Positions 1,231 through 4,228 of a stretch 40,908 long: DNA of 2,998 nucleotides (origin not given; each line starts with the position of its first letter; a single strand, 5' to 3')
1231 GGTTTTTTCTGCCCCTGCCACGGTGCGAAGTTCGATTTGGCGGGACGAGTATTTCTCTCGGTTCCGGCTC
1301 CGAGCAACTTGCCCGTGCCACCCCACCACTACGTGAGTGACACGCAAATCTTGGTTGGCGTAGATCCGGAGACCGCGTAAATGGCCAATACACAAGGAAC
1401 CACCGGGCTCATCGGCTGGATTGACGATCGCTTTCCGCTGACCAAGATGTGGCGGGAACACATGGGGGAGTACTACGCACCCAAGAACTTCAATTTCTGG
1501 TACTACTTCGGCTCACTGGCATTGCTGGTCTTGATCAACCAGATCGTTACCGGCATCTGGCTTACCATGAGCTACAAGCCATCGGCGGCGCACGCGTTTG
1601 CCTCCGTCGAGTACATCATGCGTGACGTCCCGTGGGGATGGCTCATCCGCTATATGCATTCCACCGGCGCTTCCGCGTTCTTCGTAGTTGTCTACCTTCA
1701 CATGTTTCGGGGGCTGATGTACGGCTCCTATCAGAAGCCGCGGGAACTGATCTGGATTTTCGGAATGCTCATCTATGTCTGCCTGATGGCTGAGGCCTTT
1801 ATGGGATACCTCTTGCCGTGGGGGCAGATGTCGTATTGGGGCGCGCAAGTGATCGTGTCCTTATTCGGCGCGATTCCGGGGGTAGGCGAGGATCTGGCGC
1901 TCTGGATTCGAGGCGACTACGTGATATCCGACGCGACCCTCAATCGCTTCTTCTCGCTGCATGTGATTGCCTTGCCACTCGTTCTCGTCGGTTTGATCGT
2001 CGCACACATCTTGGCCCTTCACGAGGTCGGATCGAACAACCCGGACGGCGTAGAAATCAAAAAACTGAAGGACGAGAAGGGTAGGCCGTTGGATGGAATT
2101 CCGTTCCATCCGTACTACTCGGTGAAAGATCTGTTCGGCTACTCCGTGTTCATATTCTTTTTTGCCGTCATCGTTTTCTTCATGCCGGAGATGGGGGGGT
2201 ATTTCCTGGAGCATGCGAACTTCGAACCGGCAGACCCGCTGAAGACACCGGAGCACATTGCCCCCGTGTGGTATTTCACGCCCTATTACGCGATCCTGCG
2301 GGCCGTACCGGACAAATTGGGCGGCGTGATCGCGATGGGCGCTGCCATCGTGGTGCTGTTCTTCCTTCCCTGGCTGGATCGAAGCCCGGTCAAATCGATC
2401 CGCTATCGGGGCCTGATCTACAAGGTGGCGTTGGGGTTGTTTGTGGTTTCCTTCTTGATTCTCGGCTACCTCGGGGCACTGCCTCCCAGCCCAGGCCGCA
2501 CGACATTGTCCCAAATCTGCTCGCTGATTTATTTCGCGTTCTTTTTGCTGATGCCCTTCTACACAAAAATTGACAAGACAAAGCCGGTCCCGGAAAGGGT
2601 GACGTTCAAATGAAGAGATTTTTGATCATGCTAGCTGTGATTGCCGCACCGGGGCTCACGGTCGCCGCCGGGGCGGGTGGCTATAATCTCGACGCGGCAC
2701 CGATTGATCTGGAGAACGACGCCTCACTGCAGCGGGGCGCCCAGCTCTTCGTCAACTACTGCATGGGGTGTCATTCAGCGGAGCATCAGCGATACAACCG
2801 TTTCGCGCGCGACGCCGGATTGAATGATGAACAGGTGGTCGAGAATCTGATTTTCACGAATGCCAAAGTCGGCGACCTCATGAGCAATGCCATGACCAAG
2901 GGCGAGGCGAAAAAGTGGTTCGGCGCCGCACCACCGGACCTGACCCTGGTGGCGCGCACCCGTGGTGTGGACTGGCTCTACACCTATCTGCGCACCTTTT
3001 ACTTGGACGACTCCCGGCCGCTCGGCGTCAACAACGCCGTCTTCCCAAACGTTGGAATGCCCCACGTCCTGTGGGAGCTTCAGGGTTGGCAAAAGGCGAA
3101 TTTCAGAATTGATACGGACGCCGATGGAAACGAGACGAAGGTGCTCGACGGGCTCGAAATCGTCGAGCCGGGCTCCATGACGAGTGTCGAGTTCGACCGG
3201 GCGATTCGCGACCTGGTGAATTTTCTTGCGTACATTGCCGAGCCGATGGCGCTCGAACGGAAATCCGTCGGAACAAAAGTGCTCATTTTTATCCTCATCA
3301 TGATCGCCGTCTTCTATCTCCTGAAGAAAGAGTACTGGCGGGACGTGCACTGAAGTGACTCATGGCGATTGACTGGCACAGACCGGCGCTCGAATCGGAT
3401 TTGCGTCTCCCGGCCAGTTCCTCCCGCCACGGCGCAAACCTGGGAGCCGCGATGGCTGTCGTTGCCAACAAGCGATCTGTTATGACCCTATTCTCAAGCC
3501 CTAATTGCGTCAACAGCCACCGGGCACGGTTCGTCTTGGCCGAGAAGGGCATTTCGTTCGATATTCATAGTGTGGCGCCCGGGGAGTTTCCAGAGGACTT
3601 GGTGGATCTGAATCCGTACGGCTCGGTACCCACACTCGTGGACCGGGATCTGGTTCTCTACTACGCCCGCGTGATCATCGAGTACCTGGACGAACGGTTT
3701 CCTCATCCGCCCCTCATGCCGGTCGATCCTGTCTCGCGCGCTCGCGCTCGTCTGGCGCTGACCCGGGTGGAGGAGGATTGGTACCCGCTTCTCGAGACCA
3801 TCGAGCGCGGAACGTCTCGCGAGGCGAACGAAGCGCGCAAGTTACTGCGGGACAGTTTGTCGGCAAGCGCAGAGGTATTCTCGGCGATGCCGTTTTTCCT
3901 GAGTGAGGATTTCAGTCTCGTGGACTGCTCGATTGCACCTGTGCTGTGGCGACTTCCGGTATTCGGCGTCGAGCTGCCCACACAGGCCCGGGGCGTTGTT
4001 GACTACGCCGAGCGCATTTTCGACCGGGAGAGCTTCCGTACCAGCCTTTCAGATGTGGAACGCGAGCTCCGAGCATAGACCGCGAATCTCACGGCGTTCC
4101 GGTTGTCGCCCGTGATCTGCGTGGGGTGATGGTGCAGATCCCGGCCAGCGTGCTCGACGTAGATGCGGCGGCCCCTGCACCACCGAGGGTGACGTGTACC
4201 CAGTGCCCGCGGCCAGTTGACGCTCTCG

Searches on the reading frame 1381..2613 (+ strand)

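Call 92: search_protein_families(library=pfam, proteins=[window:1381-2613:+], max_evalue=0.0001)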
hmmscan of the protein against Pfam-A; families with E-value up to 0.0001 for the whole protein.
window:1381-2613:+ (410 aa): 3 families
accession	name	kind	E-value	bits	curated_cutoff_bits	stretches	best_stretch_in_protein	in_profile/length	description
PF00033.24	Cytochrome_B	-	3.4e-65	219.9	27.2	1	30-217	3-189/189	Cytochrome b/b6/petB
PF13631.11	Cytochrom_B_N_2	-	5.3e-44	150.6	27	1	99-270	2-164/169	Cytochrome b(N-terminal)/b6/petB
PF00032.22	Cytochrom_B_C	-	2.4e-43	147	20.7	1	283-385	1-102/102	Cytochrome b(C-terminal)/b6/petD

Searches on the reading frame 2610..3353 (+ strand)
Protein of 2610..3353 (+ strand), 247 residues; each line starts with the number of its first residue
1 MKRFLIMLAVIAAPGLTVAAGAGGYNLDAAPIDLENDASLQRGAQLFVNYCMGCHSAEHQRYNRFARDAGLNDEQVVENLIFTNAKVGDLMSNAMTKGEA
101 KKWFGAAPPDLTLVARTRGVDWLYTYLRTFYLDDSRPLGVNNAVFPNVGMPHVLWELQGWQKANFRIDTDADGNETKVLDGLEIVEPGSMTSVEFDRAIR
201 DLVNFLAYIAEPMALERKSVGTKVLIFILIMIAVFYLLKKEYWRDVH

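Call 92: search_protein_families(library=pfam, proteins=[window:2610-3353:+], max_evalue=0.0001)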
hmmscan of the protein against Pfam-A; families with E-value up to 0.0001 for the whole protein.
window:2610-3353:+ (247 aa): 1 family
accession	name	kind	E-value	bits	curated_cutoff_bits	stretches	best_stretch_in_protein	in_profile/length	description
PF02167.20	Cytochrom_C1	-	1.1e-19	71.5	22.8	1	36-245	11-218/219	Cytochrome C1 family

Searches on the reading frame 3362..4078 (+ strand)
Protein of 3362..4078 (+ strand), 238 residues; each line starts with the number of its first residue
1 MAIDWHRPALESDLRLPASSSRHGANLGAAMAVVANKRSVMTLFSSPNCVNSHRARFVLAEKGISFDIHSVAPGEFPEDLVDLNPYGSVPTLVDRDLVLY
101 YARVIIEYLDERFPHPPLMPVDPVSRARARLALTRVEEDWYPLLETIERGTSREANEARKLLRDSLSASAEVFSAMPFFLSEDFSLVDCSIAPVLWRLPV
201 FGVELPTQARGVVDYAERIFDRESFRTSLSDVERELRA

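Call 92: search_protein_families(library=pfam, proteins=[window:3362-4078:+], max_evalue=0.0001)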
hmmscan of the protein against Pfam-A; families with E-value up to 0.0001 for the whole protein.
window:3362-4078:+ (238 aa): 6 families
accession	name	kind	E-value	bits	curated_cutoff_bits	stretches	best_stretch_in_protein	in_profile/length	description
PF13409.12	GST_N_2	-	1.4e-15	58.1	25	1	49-112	2-70/70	Glutathione S-transferase, N-terminal domain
PF02798.26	GST_N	-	2.6e-15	56.9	20.9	1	40-111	2-76/76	Glutathione S-transferase, N-terminal domain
PF13417.12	GST_N_3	-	9.8e-15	55.1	22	1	43-117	1-75/75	Glutathione S-transferase, N-terminal domain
PF00043.30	GST_C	-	2.6e-06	28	20.7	1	136-223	6-93/93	Glutathione S-transferase, C-terminal domain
PF13410.11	GST_C_2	-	1.7e-05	25.2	24.9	1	156-198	5-47/69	Glutathione S-transferase, C-terminal domain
PF00462.30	Glutaredoxin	-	6.1e-05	23.6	22.9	0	42-93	2-54/60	Glutaredoxin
